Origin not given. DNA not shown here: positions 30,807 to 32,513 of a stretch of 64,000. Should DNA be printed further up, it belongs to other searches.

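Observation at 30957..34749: Two-cohesin plus dockerin secreted protein heading a tightly coupled four-gene unit with a lipoprotein, a YitT membrane protein and an FkbM methyltransferase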

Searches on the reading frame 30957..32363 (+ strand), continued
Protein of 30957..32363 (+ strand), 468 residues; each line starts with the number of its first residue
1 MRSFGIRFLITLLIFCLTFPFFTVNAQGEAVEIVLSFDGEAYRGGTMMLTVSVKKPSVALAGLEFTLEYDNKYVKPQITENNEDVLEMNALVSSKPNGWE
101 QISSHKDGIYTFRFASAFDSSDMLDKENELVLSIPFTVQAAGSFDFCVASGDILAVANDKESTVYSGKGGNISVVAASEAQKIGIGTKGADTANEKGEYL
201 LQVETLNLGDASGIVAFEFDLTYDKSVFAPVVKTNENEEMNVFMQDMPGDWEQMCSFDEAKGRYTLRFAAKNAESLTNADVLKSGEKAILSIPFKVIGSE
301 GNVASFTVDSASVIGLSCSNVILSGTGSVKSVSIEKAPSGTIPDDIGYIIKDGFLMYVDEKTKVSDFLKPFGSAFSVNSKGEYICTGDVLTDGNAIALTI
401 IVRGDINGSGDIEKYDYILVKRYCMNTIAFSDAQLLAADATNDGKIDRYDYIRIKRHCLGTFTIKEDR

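Call 18: find_related_loci(query=A2, collection=genome_contigs, flank=10000)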
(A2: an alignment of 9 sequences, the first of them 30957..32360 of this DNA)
Query A2 (468 aa) in genome_contigs; peptide patterns used: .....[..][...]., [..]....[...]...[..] (x = any residue, [..] = any of these).
51 stretches matched a pattern; 24 encode a relative of the query (tblastn E <= 1e-3); 22 distinct loci.
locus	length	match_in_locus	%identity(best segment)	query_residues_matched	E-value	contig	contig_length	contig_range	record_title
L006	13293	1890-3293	88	1-468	0e+0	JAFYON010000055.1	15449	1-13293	MAG: Clostridia bacterium isolate RGIG7278 Water_buffalos_Cecum-4__c265046, whole genome shotgun sequence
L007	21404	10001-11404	74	1-468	0e+0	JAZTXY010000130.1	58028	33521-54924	MAG: Eubacteriales bacterium isolate T1900045328_YK20190017.MAGScoT_cleanbin_000040 SGB_6486_k141_3510797, whole genome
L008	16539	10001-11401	70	1-467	0e+0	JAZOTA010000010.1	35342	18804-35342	MAG: Eubacteriales bacterium isolate T1900045541_YK20190235.MAGScoT_cleanbin_000054 SGB_7811_k141_3611179, whole genome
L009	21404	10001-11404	71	1-468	0e+0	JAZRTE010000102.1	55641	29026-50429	MAG: Eubacteriales bacterium isolate T1900045344_YK20190034.MAGScoT_cleanbin_000026 SGB_6686_k141_1533757, whole genome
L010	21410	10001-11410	50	1-464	8e-148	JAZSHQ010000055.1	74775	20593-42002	MAG: Eubacteriales bacterium isolate T1900044574_TS20190040.MAGScoT_cleanbin_000056 SGB_479_k141_474368, whole genome sh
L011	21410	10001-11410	49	1-464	2e-138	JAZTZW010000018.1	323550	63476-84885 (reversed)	MAG: Eubacteriales bacterium isolate T1900045323_YK20190012.MAGScoT_cleanbin_000015 SGB_6392_k141_885205, whole genome s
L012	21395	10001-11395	49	1-461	6e-136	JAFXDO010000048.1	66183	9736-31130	MAG: Clostridia bacterium isolate RGIG6318 Sheep_Rectum-3__c781930, whole genome shotgun sequence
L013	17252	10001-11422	46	1-466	1e-135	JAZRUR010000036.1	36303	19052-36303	MAG: Eubacteriales bacterium isolate T1900045336_YK20190025.MAGScoT_cleanbin_000042 SGB_6607_k141_2831331, whole genome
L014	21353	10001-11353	50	20-465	2e-131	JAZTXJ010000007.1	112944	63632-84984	MAG: Eubacteriales bacterium isolate T1900045330_YK20190019.MAGScoT_cleanbin_000034 SGB_6515_k141_2584653, whole genome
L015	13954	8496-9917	47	1-466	1e-131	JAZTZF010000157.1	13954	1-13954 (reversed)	MAG: Eubacteriales bacterium isolate T1900045324_YK20190013.MAGScoT_cleanbin_000031 SGB_6416_k141_994470, whole genome s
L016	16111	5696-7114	47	1-468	7e-130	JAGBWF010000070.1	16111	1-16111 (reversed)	MAG: Clostridia bacterium isolate RGIG9503 Yak_Cecum-5__c281723, whole genome shotgun sequence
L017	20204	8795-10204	45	1-464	2e-125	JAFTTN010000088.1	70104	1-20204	MAG: Clostridia bacterium isolate RGIG4136 Roe_deer_Colon-1__c822780, whole genome shotgun sequence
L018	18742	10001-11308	45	38-464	1e-121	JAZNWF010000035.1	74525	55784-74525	MAG: Eubacteriales bacterium isolate T1900044784_TS20190250.MAGScoT_cleanbin_000080 SGB_2604_k141_731722, whole genome s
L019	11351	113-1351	47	59-468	6e-120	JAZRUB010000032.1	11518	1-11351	MAG: Eubacteriales bacterium isolate T1900045337_YK20190026.MAGScoT_cleanbin_000042 SGB_6626_k141_2104029, whole genome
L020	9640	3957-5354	44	4-465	1e-115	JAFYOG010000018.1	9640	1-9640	MAG: Clostridia bacterium isolate RGIG7271 Water_buffalos_Cecum-4__c32874, whole genome shotgun sequence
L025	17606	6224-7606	36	7-464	2e-83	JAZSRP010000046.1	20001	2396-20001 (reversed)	MAG: Eubacteriales bacterium isolate T1900044537_TS20190003.MAGScoT_cleanbin_000004 SGB_27_k141_1964943, whole genome sh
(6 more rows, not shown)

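Call 21: predict_structure(alignment_id=A1)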
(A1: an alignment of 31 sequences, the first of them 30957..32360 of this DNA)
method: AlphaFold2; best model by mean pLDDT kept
length: 468 residues; sequences in the alignment: 31
mean_pLDDT: 88.2   pTM: 0.60
mean pLDDT of the five models: 88.2, 88.1, 87.3, 85.5, 84.4
residues with pLDDT >= 90: 280; 70-90: 159; 50-70: 20; < 50: 9
segments of 3 or more residues with pLDDT < 50: 19-25
pLDDT, mean of each block of 10 residues (from residue 1): 75 67 53 91 91 89 95 91 75 91 91 85 85 95 92 90 90 87 91 86 93 94 96 93 93 95 97 80 92 91 94 93 93 79 78 88 91 83 93 83 93 96 95 94 91 93 71
secondary structure, 60 per line:
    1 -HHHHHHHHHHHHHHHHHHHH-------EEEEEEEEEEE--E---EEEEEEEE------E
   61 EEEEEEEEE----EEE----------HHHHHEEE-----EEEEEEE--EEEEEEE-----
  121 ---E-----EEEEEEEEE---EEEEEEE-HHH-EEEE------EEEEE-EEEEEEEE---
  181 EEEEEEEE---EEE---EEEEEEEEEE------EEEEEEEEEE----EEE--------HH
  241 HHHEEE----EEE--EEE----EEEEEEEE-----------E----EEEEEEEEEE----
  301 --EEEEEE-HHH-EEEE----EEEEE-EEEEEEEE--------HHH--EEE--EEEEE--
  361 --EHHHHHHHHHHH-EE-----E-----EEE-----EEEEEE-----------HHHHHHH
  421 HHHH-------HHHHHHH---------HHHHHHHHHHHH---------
elements in order: H2-21 E29-39 E46-53 E60-69 E74-76 H87-91 E92-94 E100-106 E109-115 E130-138 E142-148 E154-157 E164-168 E170-177 E181-188 E192-194 E198-207 E214-223 E228-230 H239-243 E244-246 E251-253 E256-258 E263-270 E287-296 E303-308 E314-317 E322-326 E328-335 E349-351 E354-358 H364-374 E389-391 E397-402 H414-424 H432-438 H448-459

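Call 24: fold_search(model_id=the predicted structure, library=pdb)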
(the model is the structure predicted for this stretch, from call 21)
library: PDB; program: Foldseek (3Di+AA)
matches with E <= 10: 1996; with E <= 0.001: 829
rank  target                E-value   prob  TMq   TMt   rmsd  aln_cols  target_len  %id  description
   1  2wza                  4.5e-11  1.00  0.22  0.28  14.5       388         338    9  Two intramolecular isopeptide bonds are identified in the crystal structure of the Streptococcus gordonii SspB C-termina (released 2010-02-16)
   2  2woy                  9.2e-11  1.00  0.21  0.29  14.6       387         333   10  Crystal structure of the C-terminal domain of Streptococcus gordonii surface protein SspB (released 2010-02-16)
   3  3opu_A                1.1e-10  1.00  0.21  0.28  15.2       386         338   11  Crystal structure of the C-terminal domain of Streptococcus mutans surface protein SpaP (released 2011-01-19)
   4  3opu_D                1.2e-10  1.00  0.22  0.28  14.6       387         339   11  Crystal structure of the C-terminal domain of Streptococcus mutans surface protein SpaP (released 2011-01-19)
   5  5dza                  2.0e-10  1.00  0.20  0.28  15.6       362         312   11  Streptococcus agalactiae AgI/II polypeptide BspA C terminal domain (WT) (released 2016-06-22)
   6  7l0o_A                4.0e-10  1.00  0.21  0.21  14.4       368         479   10  Streptococcus gordonii C123 Domain(s)-Structural and Functional Analysis (released 2021-09-08)
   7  4ofq_A                4.5e-10  1.00  0.22  0.28  14.7       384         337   12  Structure of the C-terminal domain of the Streptococcus pyogenes antigen I/II-family protein AspA (released 2014-03-12)
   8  5dz9                  8.7e-10  1.00  0.19  0.25  14.9       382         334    9  Streptococcus agalactiae AgI/II polypeptide BspA C-terminal domain (Mut) (released 2016-06-22)
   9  3opu_C                9.2e-10  1.00  0.22  0.28  14.4       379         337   12  Crystal structure of the C-terminal domain of Streptococcus mutans surface protein SpaP (released 2011-01-19)
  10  4g1e_A                1.0e-09  1.00  0.20  0.11  19.9       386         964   10  Crystal structure of integrin alpha V beta 3 with coil-coiled tag. (released 2012-12-12)
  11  4ofq_B                1.2e-09  1.00  0.21  0.26  14.8       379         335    9  Structure of the C-terminal domain of the Streptococcus pyogenes antigen I/II-family protein AspA (released 2014-03-12)
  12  2w1n                  2.2e-09  1.00  0.24  0.46  20.9       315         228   11  cohesin and fibronectin type-III double module construct from the Clostridium perfringens glycoside hydrolase GH84C (released 2009-02-03)
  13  4z23                  2.5e-09  1.00  0.20  0.29  15.4       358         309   11  BspA_C_WT (released 2016-06-29)
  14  6pcu_B                5.0e-08  1.00  0.13  0.22  20.1       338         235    7  VP8* of a G2P[4] human rotavirus in complex with scFv antibody 9 (released 2019-09-04)
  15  6pcu_E                1.0e-07  1.00  0.12  0.21  20.6       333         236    9  VP8* of a G2P[4] human rotavirus in complex with scFv antibody 9 (released 2019-09-04)
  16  2jh2_A                1.1e-07  1.00  0.23  0.69   4.0       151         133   16  X-ray crystal structure of a cohesin-like module from Clostridium perfringens (released 2007-11-06)
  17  2vo8                  1.2e-07  1.00  0.25  0.79   3.0       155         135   12  Cohesin module from Clostridium perfringens ATCC13124 family 33 glycoside hydrolase. (released 2008-09-02)
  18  2jh2_B                3.0e-07  1.00  0.22  0.67   4.6       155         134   17  X-ray crystal structure of a cohesin-like module from Clostridium perfringens (released 2007-11-06)
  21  2jh2_C                1.3e-06  1.00  0.23  0.75   3.8       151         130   15  X-ray crystal structure of a cohesin-like module from Clostridium perfringens (released 2007-11-06)
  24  6kgf_C                1.6e-06  1.00  0.25  0.71   5.0       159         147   12  Crystal structure of CaDoc0917(R16D)-CaCohA2 complex at pH 8.2 (released 2020-07-08)
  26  4fl4_K                1.7e-06  1.00  0.22  0.57   7.3       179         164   17  Scaffoldin conformation and dynamics revealed by a ternary complex from the Clostridium thermocellum cellulosome (released 2012-06-27)
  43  6kgf_A                5.5e-06  1.00  0.24  0.69   5.4       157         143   13  Crystal structure of CaDoc0917(R16D)-CaCohA2 complex at pH 8.2 (released 2020-07-08)
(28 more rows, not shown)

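Call 25: search_solved_structures(query=A1, max_evalue=1, show_alignments=2)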
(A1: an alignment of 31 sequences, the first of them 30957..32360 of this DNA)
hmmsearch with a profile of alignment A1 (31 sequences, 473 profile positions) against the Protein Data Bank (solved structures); distinct sequences matched with E-value up to 1: 34.
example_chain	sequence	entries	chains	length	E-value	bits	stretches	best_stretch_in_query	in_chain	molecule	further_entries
8x39_A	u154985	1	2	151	1.7e-14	56.4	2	404-467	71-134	Serine protease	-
8x3a_A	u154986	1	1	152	1.8e-14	56.4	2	404-467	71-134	Serine protease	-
2ccl_B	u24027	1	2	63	2.5e-09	39.4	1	407-466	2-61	ENDO-1,4-BETA-XYLANASE Y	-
2yik_A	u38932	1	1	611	4.1e-09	38.6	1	407-465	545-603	ENDOGLUCANASE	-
1ohz_B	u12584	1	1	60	7.5e-09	37.8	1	410-466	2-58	ENDO-1,4-BETA-XYLANASE Y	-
8zvk_A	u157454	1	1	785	2.2e-08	36.2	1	409-467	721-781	AaBgIC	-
3ul4_B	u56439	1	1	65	1.5e-07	33.5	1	406-470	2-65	Cellulosome enzyme, dockerin type I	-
4dh2_B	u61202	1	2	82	2.8e-07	32.6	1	407-467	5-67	Dockerin type 1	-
2vn6_B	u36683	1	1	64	3.8e-07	32.2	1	406-468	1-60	ENDOGLUCANASE A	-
2vn5_B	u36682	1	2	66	6.6e-07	31.4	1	406-468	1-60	ENDOGLUCANASE A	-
5nrm_B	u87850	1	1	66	1.1e-06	30.6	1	410-468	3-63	DocCel5: Type I dockerin repeat domain from A. cellulolyticus family 5 endoglucanase WP_01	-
5nrk_B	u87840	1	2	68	1.3e-06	30.4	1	410-468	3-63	DocCel5: Type I dockerin repeat domain from A. cellulolyticus family 5 endoglucanase WP_01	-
4uyq_B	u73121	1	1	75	2.3e-06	29.6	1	408-468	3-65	Cellulosomal scaffoldin adaptor protein B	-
4uyp_B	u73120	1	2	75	2.7e-06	29.3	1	408-468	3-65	Cellulosomal scaffoldin adaptor protein B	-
1daq_A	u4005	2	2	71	4.1e-06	28.8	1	409-469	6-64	ENDOGLUCANASE SS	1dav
4fl4_A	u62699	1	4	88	8.1e-06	27.8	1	409-466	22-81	Glycoside hydrolase family 9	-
6kge_D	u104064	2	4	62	0.0044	18.8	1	408-461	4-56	And cellulose-binding endoglucanase family 9 CelL ortholog dockerin domain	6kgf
3kcp_A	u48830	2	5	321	0.17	13.5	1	385-464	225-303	Cellulosomal-scaffolding protein A | Cellulosome anchoring protein cohesin region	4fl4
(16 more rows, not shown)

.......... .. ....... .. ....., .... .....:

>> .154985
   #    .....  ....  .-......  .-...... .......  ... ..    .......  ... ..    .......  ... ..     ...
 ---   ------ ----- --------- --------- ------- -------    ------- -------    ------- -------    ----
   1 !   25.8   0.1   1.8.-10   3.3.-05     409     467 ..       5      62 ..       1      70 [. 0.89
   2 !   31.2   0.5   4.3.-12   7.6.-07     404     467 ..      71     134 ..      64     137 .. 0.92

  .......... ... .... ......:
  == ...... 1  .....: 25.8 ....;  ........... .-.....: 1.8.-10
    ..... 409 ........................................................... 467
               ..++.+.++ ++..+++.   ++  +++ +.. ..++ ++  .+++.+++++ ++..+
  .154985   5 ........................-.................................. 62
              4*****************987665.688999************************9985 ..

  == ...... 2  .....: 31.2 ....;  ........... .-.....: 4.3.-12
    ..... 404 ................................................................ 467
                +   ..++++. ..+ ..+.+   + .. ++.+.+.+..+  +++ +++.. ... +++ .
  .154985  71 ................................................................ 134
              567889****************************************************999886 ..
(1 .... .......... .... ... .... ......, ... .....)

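Call 51: search_protein_representatives(alignment_id=A1)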
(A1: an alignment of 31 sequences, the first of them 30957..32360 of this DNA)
Query: 31 sequences, 473 profile positions. Proteins with E-value up to 0.001 (for the whole library): 10723; up to 1e-10: 2364; up to 1e-30: 57. The best 150 are listed.
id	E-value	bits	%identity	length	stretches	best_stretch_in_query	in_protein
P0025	8.3e-212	720.3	-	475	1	1-472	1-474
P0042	3.7e-205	698.3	-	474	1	1-471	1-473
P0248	6.3e-186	634.9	-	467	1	7-472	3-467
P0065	2.4e-181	619.8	-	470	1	1-472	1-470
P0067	2.8e-181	619.6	-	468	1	7-471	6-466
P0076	2.8e-173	593.2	-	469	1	1-472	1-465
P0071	3.8e-169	579.6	-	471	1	1-471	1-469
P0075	3.4e-168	576.4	-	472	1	1-472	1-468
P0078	3.1e-167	573.3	-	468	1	2-471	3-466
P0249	7.5e-163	558.8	-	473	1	2-472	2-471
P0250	7.1e-162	555.6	-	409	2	1-341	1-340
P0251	1.8e-160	551.0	-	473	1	1-472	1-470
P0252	8.4e-154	529.0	-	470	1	4-471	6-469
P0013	2.8e-153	527.2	-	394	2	38-346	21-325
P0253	2.7e-150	517.4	-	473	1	7-471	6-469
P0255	2.3e-112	392.4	-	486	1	1-471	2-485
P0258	5.6e-84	298.7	-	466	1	7-470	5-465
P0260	6.1e-73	262.3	-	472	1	3-471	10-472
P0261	7.0e-67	242.4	-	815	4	248-472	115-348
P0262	1.4e-61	224.9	-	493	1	33-471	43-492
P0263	7.4e-57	209.3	-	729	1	32-472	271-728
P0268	1.3e-42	162.4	-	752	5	27-337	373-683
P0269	3.3e-40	154.4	-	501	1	27-471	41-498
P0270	6.9e-40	153.4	-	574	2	353-471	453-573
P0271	2.5e-39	151.5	-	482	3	350-471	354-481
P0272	8.9e-39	149.7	-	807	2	344-471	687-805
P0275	6.0e-38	147.0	-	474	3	349-471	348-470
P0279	7.6e-36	140.0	-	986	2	349-471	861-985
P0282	1.0e-34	136.3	-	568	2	28-339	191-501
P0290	5.1e-32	127.4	-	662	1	182-470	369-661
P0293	2.3e-31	125.2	-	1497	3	409-470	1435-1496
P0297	2.1e-30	122.1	-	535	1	179-472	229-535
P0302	2.9e-29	118.3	-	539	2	194-471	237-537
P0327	6.4e-26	107.3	-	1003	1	245-470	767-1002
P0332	5.6e-25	104.2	-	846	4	28-201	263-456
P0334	1.0e-24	103.3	-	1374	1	352-471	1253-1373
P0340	1.8e-24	102.6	-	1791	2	29-176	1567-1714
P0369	6.6e-23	97.4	-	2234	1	183-472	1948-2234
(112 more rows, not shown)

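Call 52: search_protein_families(library=pfam, proteins=[P0261, P0263, P0268, P0270, P0271, P0272, P0275, P0279, P0282, P0290], max_evalue=0.001)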
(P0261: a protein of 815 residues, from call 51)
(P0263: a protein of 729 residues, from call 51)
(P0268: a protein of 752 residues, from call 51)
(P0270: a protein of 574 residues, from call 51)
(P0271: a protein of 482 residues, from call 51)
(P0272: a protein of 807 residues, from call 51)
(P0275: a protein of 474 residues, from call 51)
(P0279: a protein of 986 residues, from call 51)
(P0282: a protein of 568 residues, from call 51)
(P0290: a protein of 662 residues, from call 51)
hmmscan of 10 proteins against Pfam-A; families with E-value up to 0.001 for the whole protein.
P0261 (815 aa): 6 families
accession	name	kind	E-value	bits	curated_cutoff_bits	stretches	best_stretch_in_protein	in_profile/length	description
PF00404.24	Dockerin_1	-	1.7e-21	76.6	22.9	2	285-340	1-56/57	Dockerin type I domain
PF14200.12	RicinB_lectin_2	-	6.6e-08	33.6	25.6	1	388-460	2-78/89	Ricin-type beta-trefoil lectin domain-like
PF00036.39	EF-hand_1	-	4.8e-07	29.3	25.4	0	315-334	4-23/29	EF hand domain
PF13499.12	EF-hand_7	-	9.6e-05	23.1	30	0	287-335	12-64/67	EF-hand domain pair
PF13405.12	EF-hand_6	-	0.0002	21.3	25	0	315-332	4-21/30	EF-hand domain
PF13202.12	EF-hand_5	-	0.00024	20.9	25.9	0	316-332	4-20/25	EF hand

P0263 (729 aa): 1 family
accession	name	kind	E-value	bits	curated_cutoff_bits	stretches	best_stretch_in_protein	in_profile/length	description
PF00963.24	Cohesin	-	1.5e-09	38.6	24.1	1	273-417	4-137/139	Cohesin domain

P0268 (752 aa): 2 families
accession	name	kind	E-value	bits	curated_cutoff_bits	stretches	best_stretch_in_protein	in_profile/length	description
PF00963.24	Cohesin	-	2.8e-19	70.1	24.1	3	535-670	4-130/139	Cohesin domain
PF00404.24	Dockerin_1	-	1.9e-09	38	22.9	1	690-745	1-56/57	Dockerin type I domain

P0270 (574 aa): 2 families
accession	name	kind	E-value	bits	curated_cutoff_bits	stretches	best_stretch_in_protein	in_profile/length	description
PF00963.24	Cohesin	-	6.5e-08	33.3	24.1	1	285-403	4-109/139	Cohesin domain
PF00404.24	Dockerin_1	-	8e-06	26.4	22.9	1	511-565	1-55/57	Dockerin type I domain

P0271 (482 aa): 4 families
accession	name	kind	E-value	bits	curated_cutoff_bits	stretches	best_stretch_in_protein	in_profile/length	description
PF00404.24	Dockerin_1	-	7.3e-12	45.7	22.9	1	420-475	2-57/57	Dockerin type I domain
PF09479.16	Flg_new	-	1.1e-06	29.1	27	1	278-330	1-49/65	Listeria-Bacteroides repeat domain (List_Bact_rpt)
PF18877.6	SSSPR-51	-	9e-06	25.9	27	0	212-224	3-15/48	SSSPR-51 domain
PF17583.7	DUF5484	-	0.00016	21.7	27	0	264-288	16-40/43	Family of unknown function (DUF5484)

P0272 (807 aa): 2 families
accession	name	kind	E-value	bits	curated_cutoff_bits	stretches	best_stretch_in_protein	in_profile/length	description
PF00404.24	Dockerin_1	-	8.4e-05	23.1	22.9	1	743-778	1-36/57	Dockerin type I domain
PF00754.31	F5_F8_type_C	-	0.00032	21.2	28.2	0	564-650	32-111/127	F5/8 type C domain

P0275 (474 aa): 1 family
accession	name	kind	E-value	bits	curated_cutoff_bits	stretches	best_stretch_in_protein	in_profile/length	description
PF00404.24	Dockerin_1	-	2.9e-09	37.4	22.9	1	409-463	2-56/57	Dockerin type I domain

P0279 (986 aa): 1 family
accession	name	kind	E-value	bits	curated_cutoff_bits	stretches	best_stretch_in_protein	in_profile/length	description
PF00404.24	Dockerin_1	-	1.8e-06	28.5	22.9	1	923-978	1-56/57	Dockerin type I domain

P0282 (568 aa): 2 families
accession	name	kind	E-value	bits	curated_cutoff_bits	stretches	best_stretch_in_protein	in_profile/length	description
PF00963.24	Cohesin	-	1e-15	58.6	24.1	2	196-328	3-127/139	Cohesin domain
PF00404.24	Dockerin_1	-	3.3e-10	40.4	22.9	1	507-561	2-56/57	Dockerin type I domain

P0290 (662 aa): 1 family
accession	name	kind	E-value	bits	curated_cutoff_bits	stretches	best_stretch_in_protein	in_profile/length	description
PF00404.24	Dockerin_1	-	5.3e-10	39.8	22.9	1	600-655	1-56/57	Dockerin type I domain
